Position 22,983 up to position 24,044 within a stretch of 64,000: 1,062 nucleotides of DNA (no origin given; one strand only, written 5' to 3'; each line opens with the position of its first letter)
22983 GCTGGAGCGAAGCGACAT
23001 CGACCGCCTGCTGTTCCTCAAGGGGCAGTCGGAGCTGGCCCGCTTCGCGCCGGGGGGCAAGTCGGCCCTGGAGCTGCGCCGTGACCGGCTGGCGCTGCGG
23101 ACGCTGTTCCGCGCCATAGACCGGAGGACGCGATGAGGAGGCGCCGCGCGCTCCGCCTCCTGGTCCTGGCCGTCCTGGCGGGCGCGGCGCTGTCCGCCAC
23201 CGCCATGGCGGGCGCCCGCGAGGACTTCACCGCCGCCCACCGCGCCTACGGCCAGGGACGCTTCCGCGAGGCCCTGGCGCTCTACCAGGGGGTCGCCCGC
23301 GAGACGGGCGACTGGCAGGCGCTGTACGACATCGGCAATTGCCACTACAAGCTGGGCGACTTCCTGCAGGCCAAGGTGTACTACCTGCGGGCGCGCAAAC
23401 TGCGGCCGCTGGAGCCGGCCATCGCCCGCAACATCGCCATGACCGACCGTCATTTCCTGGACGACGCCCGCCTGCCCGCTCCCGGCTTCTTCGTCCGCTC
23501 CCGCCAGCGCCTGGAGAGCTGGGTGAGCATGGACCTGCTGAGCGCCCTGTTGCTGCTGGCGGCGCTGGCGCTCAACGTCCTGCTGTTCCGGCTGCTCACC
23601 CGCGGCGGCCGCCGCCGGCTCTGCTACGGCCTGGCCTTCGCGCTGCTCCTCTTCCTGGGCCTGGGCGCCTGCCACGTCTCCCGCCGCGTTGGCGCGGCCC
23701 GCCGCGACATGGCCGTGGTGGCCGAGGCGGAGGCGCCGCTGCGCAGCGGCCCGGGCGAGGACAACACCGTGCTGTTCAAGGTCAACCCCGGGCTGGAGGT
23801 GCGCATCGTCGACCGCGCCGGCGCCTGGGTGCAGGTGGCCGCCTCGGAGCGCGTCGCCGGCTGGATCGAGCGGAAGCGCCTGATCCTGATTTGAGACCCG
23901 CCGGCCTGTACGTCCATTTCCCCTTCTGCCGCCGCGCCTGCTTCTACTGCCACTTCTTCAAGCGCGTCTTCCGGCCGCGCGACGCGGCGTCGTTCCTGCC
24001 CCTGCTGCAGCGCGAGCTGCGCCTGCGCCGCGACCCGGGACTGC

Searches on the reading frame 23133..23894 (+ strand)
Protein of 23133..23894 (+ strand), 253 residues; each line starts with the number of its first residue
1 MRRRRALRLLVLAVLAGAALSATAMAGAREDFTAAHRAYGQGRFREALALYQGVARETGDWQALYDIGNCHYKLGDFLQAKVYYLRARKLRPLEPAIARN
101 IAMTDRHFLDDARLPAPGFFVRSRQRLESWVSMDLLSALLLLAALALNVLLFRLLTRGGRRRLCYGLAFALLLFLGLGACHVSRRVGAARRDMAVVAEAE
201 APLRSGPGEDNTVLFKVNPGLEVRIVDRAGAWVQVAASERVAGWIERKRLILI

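Call 15: search_protein_families(library=pfam, proteins=[window:23133-23894:+], max_evalue=0.0001)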
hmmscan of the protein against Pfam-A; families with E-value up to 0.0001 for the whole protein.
window:23133-23894:+ (253 aa): 6 families
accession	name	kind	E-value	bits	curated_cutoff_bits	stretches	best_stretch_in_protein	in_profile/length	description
PF06347.19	SH3_4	-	1.4e-08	34.8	24.1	1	198-250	2-54/56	Bacterial SH3 domain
PF00515.34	TPR_1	-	2e-07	31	27.8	1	62-92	2-32/34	Tetratricopeptide repeat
PF07719.23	TPR_2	-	4.6e-07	29.9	27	1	62-92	2-32/34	Tetratricopeptide repeat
PF08239.17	SH3_3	-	2e-06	28.3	27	1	201-248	3-51/54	Bacterial SH3 domain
PF13432.12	TPR_16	-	2.2e-06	28.4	32.7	1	33-92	2-62/65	Tetratricopeptide repeat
PF14559.12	TPR_19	-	1.2e-05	25.9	25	1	39-98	2-62/68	Tetratricopeptide repeat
